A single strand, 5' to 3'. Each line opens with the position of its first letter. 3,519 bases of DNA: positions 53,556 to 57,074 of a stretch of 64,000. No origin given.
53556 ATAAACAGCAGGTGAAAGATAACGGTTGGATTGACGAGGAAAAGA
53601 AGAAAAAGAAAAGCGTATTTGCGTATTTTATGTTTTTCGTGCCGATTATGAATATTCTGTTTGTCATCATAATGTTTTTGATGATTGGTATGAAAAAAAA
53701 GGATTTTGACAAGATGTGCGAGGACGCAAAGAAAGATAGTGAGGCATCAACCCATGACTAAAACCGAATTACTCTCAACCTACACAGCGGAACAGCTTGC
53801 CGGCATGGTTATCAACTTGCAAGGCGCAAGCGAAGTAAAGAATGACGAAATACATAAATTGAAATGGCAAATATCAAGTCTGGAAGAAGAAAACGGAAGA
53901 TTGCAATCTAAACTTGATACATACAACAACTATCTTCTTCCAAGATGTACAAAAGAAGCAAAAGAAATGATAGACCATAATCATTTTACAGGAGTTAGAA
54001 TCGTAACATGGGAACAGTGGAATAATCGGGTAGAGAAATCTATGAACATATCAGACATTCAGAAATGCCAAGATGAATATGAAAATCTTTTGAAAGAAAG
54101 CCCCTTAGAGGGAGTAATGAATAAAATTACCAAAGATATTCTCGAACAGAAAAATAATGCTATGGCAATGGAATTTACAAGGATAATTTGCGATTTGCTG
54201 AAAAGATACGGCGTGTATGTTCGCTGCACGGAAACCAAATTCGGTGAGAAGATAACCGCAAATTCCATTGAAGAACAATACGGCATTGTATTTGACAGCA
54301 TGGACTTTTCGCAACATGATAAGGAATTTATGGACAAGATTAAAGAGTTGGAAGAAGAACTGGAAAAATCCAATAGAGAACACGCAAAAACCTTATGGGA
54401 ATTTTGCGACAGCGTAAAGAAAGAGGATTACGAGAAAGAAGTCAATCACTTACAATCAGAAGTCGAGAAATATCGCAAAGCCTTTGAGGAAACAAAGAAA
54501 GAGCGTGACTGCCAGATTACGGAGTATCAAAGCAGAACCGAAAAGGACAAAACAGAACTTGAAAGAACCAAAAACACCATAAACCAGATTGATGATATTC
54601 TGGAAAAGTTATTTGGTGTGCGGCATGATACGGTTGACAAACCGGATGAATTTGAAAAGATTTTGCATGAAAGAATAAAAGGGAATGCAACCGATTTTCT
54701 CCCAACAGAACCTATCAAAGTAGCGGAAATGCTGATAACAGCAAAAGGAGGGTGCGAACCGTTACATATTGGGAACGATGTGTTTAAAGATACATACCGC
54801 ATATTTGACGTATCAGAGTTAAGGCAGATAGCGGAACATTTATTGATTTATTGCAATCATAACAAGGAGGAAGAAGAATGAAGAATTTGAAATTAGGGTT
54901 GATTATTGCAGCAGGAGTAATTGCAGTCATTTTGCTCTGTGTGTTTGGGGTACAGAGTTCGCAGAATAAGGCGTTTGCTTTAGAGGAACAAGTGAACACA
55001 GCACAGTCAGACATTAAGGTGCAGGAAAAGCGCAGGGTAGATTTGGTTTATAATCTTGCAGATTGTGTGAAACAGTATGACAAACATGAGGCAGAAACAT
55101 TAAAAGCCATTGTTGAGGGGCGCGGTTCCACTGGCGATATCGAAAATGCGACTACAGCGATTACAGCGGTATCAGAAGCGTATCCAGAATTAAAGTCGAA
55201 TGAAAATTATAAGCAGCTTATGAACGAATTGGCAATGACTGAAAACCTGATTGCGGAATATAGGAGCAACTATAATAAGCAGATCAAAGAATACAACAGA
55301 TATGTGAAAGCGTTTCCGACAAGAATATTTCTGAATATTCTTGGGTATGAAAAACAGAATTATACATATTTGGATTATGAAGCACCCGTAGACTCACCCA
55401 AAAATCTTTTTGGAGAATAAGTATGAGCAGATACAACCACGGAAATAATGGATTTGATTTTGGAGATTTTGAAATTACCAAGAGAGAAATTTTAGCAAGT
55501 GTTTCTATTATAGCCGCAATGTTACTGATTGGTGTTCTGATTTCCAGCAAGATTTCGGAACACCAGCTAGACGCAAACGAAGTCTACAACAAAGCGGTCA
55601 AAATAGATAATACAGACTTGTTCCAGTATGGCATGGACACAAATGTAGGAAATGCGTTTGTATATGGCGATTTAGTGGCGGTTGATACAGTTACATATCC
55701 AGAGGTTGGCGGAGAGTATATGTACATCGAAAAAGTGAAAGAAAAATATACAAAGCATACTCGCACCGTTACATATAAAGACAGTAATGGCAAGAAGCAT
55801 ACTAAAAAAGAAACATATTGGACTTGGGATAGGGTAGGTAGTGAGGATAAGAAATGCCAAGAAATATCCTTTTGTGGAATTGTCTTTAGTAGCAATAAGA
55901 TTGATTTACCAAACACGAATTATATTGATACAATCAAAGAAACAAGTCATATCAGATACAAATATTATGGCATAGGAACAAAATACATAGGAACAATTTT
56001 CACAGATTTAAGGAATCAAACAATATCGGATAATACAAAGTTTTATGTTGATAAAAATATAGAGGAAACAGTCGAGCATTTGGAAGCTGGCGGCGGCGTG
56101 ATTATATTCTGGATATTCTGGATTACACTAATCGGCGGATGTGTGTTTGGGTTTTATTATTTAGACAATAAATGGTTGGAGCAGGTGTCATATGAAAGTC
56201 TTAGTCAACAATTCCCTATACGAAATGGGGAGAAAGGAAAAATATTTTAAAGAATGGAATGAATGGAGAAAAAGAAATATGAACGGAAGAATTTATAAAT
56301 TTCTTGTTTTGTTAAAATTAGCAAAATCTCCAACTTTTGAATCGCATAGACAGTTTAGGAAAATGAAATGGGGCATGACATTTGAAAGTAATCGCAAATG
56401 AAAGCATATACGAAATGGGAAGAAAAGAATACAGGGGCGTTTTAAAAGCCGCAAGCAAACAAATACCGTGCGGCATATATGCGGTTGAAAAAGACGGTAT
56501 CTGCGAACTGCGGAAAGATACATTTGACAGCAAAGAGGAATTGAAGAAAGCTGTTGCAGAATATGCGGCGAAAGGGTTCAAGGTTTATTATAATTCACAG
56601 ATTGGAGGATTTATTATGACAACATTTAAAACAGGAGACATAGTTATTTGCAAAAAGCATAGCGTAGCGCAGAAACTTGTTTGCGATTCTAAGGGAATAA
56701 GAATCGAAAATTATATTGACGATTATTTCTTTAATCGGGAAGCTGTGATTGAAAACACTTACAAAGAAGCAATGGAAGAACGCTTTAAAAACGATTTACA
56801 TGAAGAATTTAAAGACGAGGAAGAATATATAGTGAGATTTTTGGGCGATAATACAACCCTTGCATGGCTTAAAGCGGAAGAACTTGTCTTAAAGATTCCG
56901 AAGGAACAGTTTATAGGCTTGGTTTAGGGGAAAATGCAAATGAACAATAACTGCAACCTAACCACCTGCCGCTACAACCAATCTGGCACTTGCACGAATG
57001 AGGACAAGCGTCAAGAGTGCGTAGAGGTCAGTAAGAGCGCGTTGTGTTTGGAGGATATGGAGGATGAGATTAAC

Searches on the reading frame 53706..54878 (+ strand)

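Call 33: search_protein_families(library=phrogs, proteins=[window:53706-54878:+], max_evalue=0.001)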
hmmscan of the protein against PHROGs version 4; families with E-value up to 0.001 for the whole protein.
window:53706-54878:+ (391 aa): 0 families

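Call 60: search_protein_families(library=pfam, proteins=[window:53706-54878:+], max_evalue=0.01)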
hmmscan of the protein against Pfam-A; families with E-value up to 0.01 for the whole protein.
window:53706-54878:+ (391 aa): 1 family
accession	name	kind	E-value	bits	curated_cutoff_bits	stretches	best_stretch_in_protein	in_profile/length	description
PF06785.16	UPF0242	-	0.0091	16.5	33.5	1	188-296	70-177/194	Uncharacterised protein family (UPF0242) N-terminus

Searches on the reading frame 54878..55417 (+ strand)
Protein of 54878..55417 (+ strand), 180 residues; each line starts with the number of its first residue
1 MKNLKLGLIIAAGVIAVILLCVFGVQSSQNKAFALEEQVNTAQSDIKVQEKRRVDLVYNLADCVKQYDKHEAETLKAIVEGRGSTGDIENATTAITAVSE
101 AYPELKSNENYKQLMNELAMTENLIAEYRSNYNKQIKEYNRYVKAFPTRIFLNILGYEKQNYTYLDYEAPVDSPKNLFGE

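Call 33: search_protein_families(library=phrogs, proteins=[window:54878-55417:+], max_evalue=0.001)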
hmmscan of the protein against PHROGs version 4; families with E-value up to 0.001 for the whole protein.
window:54878-55417:+ (180 aa): 2 families
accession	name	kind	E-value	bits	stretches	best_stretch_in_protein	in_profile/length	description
phrog_1383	-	head and packaging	9.1e-50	169.8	1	3-178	4-186/187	virion structural protein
phrog_29825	-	unknown function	2.8e-08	34.7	1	15-163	11-153/277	-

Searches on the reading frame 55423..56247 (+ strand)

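Call 33: search_protein_families(library=phrogs, proteins=[window:55423-56247:+], max_evalue=0.001)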
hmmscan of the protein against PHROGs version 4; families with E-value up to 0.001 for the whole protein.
window:55423-56247:+ (275 aa): 1 family
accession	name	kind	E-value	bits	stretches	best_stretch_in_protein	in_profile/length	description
phrog_3886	-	unknown function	2.4e-90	303.3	1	11-253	1-263/263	-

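Call 60: search_protein_families(library=pfam, proteins=[window:55423-56247:+], max_evalue=0.01)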
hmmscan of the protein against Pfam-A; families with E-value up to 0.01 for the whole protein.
window:55423-56247:+ (275 aa): 0 families

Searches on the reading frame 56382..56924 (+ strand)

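Call 33: search_protein_families(library=phrogs, proteins=[window:56382-56924:+], max_evalue=0.001)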
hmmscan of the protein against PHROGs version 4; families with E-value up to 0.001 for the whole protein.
window:56382-56924:+ (181 aa): 1 family
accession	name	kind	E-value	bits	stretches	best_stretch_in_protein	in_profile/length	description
phrog_25639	-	unknown function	8.9e-22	78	1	1-72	1-72/74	-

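Call 60: search_protein_families(library=pfam, proteins=[window:56382-56924:+], max_evalue=0.01)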
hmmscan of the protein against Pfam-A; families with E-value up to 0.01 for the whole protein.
window:56382-56924:+ (181 aa): 1 family
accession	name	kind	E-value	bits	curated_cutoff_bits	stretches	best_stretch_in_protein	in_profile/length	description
PF00855.23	PWWP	-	0.01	16.8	25.6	0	141-169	30-58/93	PWWP domain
